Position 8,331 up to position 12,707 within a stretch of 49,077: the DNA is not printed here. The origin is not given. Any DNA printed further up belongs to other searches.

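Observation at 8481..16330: Thiazole module placed between the FAAL-PKS loader and a KS-ACP-aminotransferase, giving a thiazolyl-substituted beta-amino acid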

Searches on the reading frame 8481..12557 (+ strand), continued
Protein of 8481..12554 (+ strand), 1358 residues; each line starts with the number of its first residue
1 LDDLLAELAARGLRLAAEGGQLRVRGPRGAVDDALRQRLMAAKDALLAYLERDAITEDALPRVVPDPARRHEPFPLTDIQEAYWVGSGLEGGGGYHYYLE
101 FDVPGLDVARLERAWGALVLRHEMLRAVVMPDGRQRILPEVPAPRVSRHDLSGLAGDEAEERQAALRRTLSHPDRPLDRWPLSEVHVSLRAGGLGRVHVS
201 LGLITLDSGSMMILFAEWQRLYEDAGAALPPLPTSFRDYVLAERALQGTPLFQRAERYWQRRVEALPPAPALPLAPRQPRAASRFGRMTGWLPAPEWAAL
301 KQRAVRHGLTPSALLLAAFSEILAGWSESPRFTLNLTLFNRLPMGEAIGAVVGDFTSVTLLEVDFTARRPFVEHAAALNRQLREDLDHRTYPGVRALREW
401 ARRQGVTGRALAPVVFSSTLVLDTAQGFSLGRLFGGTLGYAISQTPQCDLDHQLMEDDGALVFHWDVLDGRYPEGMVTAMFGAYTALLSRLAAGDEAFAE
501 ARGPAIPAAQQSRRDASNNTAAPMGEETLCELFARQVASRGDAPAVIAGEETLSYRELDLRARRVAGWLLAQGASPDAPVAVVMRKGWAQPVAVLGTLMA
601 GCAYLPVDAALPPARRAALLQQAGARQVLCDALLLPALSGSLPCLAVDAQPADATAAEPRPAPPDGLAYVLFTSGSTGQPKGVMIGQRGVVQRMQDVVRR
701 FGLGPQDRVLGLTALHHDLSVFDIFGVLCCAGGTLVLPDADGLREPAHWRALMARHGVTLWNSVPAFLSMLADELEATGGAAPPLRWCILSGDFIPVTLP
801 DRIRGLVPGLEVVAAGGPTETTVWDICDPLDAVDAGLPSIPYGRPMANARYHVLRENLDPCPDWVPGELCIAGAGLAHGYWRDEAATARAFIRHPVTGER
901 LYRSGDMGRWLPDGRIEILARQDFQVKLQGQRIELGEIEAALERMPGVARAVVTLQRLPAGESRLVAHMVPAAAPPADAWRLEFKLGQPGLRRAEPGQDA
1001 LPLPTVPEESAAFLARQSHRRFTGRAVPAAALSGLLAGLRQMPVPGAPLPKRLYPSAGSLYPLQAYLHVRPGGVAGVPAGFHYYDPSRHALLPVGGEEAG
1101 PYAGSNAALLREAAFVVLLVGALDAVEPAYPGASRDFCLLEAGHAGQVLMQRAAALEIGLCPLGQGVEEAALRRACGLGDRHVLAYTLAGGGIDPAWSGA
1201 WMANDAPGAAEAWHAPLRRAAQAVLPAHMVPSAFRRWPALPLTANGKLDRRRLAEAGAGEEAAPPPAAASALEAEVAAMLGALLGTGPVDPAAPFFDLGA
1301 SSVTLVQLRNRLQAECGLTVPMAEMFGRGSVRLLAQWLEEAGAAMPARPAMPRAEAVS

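Call 48: find_encoding_contigs(protein=P0130, flank=10000, max_places=1)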
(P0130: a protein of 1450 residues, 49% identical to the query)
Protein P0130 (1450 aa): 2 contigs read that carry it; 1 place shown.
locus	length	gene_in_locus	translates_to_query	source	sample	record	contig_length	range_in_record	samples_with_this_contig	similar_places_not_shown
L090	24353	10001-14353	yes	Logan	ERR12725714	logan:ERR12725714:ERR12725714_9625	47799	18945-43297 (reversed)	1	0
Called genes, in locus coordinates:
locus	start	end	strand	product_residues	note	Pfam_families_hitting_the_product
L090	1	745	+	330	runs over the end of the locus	PF01145:Band_7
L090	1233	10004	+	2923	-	PF00501:AMP-binding, PF00550:PP-binding, PF00109:ketoacyl-synt, PF02801:Ketoacyl-synt_C, PF16197:KAsynt_C_assoc, PF22621:CurL-like_PKS_C, PF00698:Acyl_transf_1, PF21089:PKS_DH_N, +12 more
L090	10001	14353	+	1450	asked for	PF18563:TubC_N, PF00668:Condensation, PF00501:AMP-binding, PF13193:AMP-binding_C (faint), PF00881:Nitroreductase, PF00550:PP-binding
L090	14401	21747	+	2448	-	PF00109:ketoacyl-synt, PF02801:Ketoacyl-synt_C, PF16197:KAsynt_C_assoc, PF22336:RhiE-like_linker, PF22621:CurL-like_PKS_C, PF00550:PP-binding, PF00202:Aminotran_3, PF00668:Condensation, +2 more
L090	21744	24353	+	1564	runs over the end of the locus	PF18563:TubC_N, PF00668:Condensation, PF00501:AMP-binding, PF08241:Methyltransf_11, PF08242:Methyltransf_12, PF13489:Methyltransf_23, PF13649:Methyltransf_25, PF13847:Methyltransf_31, +2 more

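Call 49: find_encoding_contigs(protein=P0200, flank=10000, max_places=1)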
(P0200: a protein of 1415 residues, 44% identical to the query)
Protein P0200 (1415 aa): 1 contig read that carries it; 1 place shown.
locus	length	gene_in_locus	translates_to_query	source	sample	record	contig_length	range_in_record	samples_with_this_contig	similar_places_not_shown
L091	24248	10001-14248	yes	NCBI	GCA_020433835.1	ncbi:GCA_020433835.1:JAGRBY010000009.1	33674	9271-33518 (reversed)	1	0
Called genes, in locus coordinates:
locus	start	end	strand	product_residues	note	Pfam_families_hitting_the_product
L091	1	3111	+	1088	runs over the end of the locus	PF22336:RhiE-like_linker, PF22621:CurL-like_PKS_C, PF21089:PKS_DH_N, PF14765:PS-DH, PF00106:adh_short, PF08659:KR, PF13561:adh_short_C2, PF00550:PP-binding, +1 more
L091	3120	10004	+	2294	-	PF00109:ketoacyl-synt, PF02801:Ketoacyl-synt_C, PF16197:KAsynt_C_assoc, PF22336:RhiE-like_linker, PF22621:CurL-like_PKS_C, PF00698:Acyl_transf_1, PF02353:CMAS, PF08241:Methyltransf_11, +20 more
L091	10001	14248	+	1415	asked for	PF18563:TubC_N, PF00668:Condensation, PF00501:AMP-binding, PF13193:AMP-binding_C (faint), PF00881:Nitroreductase, PF00550:PP-binding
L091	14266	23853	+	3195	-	PF00109:ketoacyl-synt, PF02801:Ketoacyl-synt_C, PF16197:KAsynt_C_assoc, PF22336:RhiE-like_linker, PF22621:CurL-like_PKS_C, PF00698:Acyl_transf_1, PF22953:SpnB_Rossmann, PF00106:adh_short, +18 more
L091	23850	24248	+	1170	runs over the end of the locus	PF18563:TubC_N, PF00668:Condensation, PF00501:AMP-binding, PF13193:AMP-binding_C, PF00550:PP-binding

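Call 53: search_protein_families(library=ncbifam, proteins=[window:8481-12554:+], max_evalue=0.00001)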
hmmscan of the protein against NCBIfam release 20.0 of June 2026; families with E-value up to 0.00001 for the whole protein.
window:8481-12554:+ (1358 aa): 91 families (the best 25 are shown)
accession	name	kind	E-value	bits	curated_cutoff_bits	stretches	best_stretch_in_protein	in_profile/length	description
TIGR01733.1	AA-adenyl-dom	subfamily_domain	1.3e-118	396.3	317.4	1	554-953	1-409/409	amino acid adenylation domain-containing protein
NF004282.0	PRK05691.1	subfamily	2.3e-116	389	4090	2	106-982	710-1586/4334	non-ribosomal peptide synthase/polyketide synthase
NF038078.1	NRPS_MxcG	equivalog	5.7e-96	322.1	2300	2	240-979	175-918/1442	myxochelin non-ribosomal peptide synthetase MxcG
NF007605.2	PRK10252.1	equivalog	7.2e-83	278.8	2400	2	234-953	171-886/1292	enterobactin non-ribosomal peptide synthetase EntF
NF041803.1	NRPS_SolG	exception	1.6e-80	271.1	2200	2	515-979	548-1024/1163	solanimycin non-ribosomal peptide synthetase SolG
NF047350.1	aureusi_NRPS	equivalog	9.6e-75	251.6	2500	2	516-958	402-834/2373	aureusimine non-ribosomal peptide synthetase AusA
NF003417.0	PRK04813.1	subfamily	1.3e-60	205.4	476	1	538-972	14-449/505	D-alanine--poly(phosphoribitol) ligase subunit DltA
TIGR01734.1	D-ala-DACP-lig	equivalog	3.9e-56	190.6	559.85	1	541-970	14-446/504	D-alanine--poly(phosphoribitol) ligase subunit DltA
TIGR03098.1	ligase_PEP_1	hypoth_equivalog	4.6e-48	163.9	592.35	1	529-962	2-459/517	acyl-CoA ligase (AMP-forming), exosortase A system-associated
NF004837.0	PRK06187.1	subfamily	1.1e-43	149.3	476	2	664-970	169-470/531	long-chain-fatty-acid--CoA ligase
TIGR03443.1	alpha_am_amid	equivalog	1.4e-41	141.9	1030.1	2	898-973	676-751/1390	L-aminoadipate-semialdehyde dehydrogenase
NF004511.1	PRK05852.1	equivalog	1.2e-37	129.8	650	1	530-973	2-455/505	FadD7 family fatty acid--CoA ligase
NF005858.0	PRK07787.1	subfamily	3.1e-33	114.9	575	1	531-975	5-427/471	acyl-CoA synthetase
NF006572.0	PRK09088.1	equivalog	3.4e-31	108.5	696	1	547-962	23-429/491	acyl-CoA synthetase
NF004797.0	PRK06145.1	equivalog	5.7e-29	100.8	850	1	539-956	14-429/499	acyl-CoA synthetase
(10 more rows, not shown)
